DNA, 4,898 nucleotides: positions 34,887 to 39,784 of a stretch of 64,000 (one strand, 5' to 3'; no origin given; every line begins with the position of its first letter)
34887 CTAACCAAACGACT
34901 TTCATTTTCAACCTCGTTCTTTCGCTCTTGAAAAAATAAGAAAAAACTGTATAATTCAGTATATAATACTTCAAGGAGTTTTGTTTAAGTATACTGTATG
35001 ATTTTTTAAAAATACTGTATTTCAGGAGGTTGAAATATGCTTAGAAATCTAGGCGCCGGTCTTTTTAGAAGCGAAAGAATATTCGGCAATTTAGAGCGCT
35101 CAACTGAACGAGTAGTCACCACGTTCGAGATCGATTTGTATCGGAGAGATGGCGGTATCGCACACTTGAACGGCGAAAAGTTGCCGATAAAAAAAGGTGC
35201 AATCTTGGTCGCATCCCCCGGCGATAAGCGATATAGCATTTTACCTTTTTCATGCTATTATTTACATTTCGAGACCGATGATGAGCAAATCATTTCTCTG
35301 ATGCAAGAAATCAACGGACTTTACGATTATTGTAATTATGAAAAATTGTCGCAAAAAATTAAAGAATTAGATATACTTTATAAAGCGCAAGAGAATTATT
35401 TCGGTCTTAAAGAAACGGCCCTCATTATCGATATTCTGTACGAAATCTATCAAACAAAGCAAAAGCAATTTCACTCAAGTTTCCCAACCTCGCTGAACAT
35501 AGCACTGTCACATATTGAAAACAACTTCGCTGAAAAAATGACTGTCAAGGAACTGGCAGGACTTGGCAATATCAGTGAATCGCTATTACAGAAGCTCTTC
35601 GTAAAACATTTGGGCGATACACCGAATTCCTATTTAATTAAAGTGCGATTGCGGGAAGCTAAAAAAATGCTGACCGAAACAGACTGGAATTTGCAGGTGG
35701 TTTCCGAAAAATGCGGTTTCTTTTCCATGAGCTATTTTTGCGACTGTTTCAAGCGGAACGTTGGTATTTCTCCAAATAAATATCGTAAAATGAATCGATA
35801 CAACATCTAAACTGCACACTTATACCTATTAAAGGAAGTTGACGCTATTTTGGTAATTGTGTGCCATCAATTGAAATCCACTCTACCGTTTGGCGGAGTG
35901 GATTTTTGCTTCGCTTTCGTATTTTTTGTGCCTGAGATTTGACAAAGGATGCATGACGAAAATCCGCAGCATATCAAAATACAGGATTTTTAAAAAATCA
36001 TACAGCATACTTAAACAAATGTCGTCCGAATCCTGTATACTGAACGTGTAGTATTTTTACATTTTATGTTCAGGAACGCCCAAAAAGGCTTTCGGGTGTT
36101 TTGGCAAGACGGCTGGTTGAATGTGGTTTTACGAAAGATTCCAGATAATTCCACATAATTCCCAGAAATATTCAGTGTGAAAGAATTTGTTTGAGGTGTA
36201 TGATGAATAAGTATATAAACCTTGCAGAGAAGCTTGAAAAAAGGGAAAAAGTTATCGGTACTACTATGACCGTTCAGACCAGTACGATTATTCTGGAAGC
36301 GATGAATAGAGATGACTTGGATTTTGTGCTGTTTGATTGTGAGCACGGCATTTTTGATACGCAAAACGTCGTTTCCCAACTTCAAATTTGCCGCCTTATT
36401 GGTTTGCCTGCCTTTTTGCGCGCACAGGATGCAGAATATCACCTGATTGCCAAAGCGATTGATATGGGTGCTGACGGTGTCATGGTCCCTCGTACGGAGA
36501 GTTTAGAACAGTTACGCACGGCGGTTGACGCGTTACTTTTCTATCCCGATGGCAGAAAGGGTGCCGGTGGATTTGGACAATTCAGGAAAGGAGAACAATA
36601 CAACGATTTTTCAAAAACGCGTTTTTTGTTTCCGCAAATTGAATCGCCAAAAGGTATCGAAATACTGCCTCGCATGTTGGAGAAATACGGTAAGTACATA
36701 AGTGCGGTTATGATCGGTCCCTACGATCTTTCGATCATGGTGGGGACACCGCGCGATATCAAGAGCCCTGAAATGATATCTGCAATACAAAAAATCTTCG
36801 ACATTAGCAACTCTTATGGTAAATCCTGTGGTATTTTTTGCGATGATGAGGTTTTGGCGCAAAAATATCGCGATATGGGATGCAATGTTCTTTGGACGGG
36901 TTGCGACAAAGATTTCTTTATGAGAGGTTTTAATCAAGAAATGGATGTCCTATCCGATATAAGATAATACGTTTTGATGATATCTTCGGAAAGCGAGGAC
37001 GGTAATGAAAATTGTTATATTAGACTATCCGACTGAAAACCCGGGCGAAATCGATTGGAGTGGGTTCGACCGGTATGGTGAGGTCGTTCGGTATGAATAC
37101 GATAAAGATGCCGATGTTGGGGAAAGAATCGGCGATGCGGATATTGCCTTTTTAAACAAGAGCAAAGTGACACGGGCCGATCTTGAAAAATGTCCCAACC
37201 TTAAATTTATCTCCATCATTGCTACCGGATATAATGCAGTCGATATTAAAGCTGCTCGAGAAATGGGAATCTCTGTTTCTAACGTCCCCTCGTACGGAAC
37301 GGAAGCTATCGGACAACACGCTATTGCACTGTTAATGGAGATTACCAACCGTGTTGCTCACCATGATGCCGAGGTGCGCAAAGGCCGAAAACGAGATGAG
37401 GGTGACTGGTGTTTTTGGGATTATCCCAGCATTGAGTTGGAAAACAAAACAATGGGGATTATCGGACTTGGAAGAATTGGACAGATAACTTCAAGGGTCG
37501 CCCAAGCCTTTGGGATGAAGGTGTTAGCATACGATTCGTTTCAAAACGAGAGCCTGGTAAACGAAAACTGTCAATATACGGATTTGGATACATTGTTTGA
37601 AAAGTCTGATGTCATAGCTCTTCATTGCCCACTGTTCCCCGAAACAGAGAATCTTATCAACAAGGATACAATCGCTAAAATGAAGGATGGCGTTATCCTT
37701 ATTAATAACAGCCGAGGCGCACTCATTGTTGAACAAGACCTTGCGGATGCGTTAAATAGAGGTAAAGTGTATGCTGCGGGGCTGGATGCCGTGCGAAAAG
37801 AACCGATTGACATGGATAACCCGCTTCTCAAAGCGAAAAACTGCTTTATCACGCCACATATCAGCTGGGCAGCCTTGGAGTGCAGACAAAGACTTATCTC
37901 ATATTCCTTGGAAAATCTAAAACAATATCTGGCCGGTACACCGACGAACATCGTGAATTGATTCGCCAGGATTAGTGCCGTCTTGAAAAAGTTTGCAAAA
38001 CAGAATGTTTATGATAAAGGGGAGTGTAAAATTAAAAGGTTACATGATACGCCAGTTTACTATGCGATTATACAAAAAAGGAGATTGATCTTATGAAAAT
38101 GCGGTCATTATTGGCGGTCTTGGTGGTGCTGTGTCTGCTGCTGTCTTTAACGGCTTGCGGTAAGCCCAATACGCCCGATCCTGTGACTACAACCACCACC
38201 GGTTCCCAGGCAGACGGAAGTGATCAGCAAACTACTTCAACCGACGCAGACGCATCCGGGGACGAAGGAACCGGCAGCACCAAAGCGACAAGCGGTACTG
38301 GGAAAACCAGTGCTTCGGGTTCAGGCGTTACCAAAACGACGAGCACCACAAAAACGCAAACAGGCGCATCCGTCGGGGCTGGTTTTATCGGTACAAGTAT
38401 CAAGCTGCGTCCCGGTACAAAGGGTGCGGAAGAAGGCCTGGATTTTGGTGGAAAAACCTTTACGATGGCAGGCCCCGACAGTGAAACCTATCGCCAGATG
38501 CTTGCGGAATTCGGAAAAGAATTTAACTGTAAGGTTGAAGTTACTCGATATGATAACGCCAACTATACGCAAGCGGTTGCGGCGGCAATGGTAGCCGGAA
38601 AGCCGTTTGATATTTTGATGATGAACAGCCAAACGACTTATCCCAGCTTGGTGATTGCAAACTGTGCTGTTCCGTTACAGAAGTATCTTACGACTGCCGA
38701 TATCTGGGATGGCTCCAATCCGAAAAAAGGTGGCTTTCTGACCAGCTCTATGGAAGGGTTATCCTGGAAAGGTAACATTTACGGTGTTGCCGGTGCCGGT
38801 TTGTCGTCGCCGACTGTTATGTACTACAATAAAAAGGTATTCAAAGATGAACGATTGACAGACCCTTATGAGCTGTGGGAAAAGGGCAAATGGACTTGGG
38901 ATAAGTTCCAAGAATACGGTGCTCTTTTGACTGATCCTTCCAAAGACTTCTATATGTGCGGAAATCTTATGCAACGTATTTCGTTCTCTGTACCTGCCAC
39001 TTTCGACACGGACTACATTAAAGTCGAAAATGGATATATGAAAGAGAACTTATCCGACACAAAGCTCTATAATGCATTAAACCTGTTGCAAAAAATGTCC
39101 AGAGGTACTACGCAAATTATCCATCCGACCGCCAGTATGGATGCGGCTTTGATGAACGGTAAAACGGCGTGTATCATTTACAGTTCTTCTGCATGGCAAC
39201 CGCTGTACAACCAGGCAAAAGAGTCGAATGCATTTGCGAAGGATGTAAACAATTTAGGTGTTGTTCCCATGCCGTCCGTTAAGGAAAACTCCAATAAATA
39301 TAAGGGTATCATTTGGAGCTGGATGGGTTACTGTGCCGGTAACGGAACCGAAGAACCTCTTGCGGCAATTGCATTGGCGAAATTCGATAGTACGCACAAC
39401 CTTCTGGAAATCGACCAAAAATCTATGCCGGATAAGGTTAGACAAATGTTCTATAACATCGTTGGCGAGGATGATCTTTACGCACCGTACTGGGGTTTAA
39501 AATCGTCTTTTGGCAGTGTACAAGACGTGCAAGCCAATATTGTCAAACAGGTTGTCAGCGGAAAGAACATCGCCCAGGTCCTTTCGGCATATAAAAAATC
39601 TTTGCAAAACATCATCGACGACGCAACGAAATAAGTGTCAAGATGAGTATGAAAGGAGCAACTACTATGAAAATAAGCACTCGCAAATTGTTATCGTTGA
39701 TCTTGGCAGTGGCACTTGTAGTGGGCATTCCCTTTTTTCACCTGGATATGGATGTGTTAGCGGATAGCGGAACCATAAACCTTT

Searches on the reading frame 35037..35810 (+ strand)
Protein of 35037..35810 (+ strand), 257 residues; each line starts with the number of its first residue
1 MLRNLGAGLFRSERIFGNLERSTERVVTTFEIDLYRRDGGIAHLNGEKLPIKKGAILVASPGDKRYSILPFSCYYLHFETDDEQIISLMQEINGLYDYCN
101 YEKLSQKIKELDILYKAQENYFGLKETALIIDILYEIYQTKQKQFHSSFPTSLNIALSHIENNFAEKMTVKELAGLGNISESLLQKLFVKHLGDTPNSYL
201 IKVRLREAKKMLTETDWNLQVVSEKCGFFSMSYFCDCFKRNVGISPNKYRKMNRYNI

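Call 14: search_protein_families(library=pfam, proteins=[window:35037-35810:+], max_evalue=0.01)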
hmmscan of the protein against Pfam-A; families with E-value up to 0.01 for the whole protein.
window:35037-35810:+ (257 aa): 2 families
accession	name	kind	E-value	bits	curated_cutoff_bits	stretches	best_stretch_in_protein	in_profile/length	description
PF12833.13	HTH_18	-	3.1e-20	72.7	33.6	1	178-251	6-79/80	Helix-turn-helix domain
PF00165.29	HTH_AraC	-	1.5e-14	54.1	26.6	2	215-251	7-42/42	Bacterial regulatory helix-turn-helix proteins, AraC family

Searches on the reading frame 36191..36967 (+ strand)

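Call 14: search_protein_families(library=pfam, proteins=[window:36191-36967:+], max_evalue=0.01)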
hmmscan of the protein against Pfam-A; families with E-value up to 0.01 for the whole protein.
window:36191-36967:+ (258 aa): 1 family
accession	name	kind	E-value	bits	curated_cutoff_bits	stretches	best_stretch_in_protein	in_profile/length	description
PF03328.21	HpcH_HpaI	-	8.5e-20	71.4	25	1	33-241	12-216/221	HpcH/HpaI aldolase/citrate lyase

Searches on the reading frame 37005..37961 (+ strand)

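Call 14: search_protein_families(library=pfam, proteins=[window:37005-37961:+], max_evalue=0.01)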
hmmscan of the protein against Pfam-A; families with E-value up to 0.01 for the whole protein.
window:37005-37961:+ (318 aa): 3 families
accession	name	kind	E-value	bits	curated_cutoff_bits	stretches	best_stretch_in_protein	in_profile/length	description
PF02826.25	2-Hacid_dh_C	-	6e-57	192.3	25.1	1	107-287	1-178/178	D-isomer specific 2-hydroxyacid dehydrogenase, NAD binding domain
PF00389.36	2-Hacid_dh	-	5e-23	81.7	24.6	1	24-318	20-134/134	D-isomer specific 2-hydroxyacid dehydrogenase, catalytic domain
PF03446.21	NAD_binding_2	-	0.00096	19.6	21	1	150-252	2-109/161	NAD binding domain of 6-phosphogluconate dehydrogenase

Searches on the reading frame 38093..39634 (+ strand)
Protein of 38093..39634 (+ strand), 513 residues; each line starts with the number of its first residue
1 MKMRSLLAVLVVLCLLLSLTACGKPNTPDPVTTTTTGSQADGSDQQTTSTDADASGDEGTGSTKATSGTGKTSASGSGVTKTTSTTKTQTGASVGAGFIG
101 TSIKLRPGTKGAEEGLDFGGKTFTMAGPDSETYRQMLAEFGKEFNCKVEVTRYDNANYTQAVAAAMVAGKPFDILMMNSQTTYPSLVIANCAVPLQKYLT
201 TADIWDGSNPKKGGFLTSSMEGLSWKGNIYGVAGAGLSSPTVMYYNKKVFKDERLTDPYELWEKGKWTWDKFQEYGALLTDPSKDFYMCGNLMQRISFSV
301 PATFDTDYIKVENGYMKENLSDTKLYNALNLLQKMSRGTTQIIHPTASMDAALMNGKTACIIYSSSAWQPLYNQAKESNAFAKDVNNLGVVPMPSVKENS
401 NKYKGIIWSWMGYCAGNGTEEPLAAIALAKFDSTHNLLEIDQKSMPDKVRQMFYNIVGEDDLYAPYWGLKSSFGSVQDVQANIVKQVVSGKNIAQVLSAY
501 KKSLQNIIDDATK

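Call 14: search_protein_families(library=pfam, proteins=[window:38093-39634:+], max_evalue=0.01)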
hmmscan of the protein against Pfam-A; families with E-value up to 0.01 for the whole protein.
window:38093-39634:+ (513 aa): 3 families
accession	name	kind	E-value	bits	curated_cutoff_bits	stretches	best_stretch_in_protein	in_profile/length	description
PF01547.30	SBP_bac_1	-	3.7e-18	67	26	1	131-413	8-284/307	Bacterial extracellular solute-binding protein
PF13416.11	SBP_bac_8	-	1.2e-16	61.8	27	1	135-431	1-242/279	Bacterial extracellular solute-binding protein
PF23510.1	Microp_apicomplexa_6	-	0.0019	18.6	27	1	128-169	7-48/71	Apicomplexa microprotein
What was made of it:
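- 38093..39634 (+): Lipoprotein SBP upstream in locus B, a candidate small SBP for copy B. SBP_bac_1 (call 14).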
